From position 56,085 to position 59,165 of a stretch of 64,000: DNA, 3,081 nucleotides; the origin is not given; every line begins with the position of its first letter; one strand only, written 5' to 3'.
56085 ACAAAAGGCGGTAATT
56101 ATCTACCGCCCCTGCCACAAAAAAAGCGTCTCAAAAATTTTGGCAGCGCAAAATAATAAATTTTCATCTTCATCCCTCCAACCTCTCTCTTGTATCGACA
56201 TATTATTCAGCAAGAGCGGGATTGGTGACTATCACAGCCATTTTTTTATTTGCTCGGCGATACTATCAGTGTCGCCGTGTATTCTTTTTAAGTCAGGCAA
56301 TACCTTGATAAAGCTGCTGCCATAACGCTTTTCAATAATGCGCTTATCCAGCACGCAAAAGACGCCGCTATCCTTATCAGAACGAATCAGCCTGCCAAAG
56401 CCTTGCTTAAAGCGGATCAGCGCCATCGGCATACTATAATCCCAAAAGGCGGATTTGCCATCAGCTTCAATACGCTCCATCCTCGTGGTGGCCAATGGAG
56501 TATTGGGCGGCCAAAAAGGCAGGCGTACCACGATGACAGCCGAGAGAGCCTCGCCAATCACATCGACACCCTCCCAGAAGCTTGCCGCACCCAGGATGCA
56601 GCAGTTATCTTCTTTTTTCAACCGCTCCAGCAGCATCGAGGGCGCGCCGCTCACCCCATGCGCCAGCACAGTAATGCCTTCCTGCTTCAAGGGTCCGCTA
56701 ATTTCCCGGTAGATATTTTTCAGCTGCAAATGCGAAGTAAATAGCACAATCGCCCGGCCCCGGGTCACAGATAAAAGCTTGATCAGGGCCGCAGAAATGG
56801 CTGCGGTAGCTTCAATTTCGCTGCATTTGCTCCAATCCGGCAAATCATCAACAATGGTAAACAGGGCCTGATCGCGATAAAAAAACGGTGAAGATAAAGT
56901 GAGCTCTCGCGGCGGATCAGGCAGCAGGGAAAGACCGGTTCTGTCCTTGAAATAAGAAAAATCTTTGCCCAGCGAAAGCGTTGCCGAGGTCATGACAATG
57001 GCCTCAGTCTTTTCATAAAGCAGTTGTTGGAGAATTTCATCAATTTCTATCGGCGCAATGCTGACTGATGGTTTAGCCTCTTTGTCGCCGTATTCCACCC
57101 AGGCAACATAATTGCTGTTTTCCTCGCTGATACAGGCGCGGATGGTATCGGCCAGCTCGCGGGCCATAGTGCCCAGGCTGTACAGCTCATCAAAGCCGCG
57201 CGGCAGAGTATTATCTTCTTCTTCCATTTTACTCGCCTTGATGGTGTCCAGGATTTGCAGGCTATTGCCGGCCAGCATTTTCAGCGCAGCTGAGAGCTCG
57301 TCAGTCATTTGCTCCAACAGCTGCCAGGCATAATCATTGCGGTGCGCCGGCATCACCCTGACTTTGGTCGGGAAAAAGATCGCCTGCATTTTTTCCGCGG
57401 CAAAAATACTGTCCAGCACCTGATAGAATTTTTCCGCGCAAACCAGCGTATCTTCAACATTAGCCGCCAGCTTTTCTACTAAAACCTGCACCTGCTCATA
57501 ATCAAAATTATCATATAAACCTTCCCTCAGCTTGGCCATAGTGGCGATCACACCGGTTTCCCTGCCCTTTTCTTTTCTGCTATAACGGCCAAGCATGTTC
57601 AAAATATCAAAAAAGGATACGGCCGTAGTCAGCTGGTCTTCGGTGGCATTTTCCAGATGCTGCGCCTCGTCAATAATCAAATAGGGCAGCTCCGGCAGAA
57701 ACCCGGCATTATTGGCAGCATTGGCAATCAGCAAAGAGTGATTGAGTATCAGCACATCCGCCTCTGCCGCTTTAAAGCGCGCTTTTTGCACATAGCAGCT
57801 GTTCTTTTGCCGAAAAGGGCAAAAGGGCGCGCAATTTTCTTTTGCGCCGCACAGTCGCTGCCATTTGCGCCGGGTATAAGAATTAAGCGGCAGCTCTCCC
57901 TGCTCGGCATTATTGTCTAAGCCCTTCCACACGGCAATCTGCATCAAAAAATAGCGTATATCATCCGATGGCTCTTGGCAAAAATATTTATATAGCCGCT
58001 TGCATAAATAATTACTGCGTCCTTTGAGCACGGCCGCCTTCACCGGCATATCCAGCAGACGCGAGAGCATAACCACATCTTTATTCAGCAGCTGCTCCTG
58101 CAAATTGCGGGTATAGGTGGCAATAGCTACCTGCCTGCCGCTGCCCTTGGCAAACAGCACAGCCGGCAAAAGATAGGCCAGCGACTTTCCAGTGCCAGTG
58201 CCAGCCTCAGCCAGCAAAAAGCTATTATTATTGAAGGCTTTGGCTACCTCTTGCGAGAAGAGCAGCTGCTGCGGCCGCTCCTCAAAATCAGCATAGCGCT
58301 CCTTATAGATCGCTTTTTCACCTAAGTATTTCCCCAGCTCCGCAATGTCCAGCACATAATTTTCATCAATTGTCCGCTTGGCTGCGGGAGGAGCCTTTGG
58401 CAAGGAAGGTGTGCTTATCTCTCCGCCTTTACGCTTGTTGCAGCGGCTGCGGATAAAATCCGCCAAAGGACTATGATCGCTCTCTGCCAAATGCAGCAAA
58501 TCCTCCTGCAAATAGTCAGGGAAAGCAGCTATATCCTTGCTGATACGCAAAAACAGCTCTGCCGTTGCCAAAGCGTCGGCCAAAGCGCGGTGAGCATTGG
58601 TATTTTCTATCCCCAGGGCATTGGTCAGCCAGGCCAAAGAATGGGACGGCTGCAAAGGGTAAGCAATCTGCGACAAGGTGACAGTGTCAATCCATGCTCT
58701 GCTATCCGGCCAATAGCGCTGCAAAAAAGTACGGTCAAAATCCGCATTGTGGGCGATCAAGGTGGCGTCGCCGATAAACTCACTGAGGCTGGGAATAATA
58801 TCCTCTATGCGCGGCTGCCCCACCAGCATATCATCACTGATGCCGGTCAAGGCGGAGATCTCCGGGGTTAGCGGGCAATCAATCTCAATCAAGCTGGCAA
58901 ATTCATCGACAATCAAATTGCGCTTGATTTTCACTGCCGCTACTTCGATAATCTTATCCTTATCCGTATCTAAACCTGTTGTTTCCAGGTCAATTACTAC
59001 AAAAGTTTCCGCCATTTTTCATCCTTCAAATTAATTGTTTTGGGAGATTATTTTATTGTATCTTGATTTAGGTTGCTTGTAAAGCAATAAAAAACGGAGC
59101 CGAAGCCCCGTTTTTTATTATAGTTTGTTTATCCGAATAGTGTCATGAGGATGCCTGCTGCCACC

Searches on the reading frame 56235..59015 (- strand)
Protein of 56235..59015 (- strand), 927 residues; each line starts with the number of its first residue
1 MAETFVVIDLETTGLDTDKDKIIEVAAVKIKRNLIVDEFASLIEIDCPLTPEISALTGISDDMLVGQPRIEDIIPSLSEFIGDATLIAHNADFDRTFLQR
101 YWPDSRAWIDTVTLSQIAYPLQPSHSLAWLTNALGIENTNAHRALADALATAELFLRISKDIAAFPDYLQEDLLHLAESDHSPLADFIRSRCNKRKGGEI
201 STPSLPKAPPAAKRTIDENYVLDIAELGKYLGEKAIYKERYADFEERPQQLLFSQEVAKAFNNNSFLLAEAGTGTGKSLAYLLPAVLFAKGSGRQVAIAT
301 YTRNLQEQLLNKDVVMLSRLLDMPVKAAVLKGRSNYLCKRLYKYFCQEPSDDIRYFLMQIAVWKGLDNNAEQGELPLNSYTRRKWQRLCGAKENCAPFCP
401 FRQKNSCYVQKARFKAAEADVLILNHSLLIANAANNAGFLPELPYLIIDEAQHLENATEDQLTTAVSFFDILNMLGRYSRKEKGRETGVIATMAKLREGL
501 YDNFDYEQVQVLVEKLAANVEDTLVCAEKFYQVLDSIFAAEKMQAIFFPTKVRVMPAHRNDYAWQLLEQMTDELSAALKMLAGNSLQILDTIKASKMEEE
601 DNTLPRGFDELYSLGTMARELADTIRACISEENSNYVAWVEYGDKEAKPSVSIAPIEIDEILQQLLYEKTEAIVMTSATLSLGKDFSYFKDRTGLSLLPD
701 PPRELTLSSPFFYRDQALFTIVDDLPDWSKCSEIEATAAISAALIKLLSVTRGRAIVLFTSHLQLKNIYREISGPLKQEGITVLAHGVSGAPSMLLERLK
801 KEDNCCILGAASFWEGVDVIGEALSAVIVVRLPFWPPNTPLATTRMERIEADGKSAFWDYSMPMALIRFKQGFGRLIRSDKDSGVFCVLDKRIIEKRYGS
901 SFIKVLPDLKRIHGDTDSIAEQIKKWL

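Call 48: search_protein_families(library=pfam, proteins=[window:56235-59015:-], max_evalue=0.00001)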
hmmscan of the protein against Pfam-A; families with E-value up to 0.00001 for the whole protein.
window:56235-59015:- (927 aa): 3 families
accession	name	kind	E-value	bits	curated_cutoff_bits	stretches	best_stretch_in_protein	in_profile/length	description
PF13307.12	Helicase_C_2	-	9e-41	140.2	25.3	1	745-907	2-168/170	Helicase C-terminal domain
PF00929.31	RNase_T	-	5.3e-34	118.6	24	1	6-155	1-164/164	Exonuclease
PF00270.35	DEAD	-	1.3e-11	45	26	0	256-332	6-82/167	DEAD/DEAH box helicase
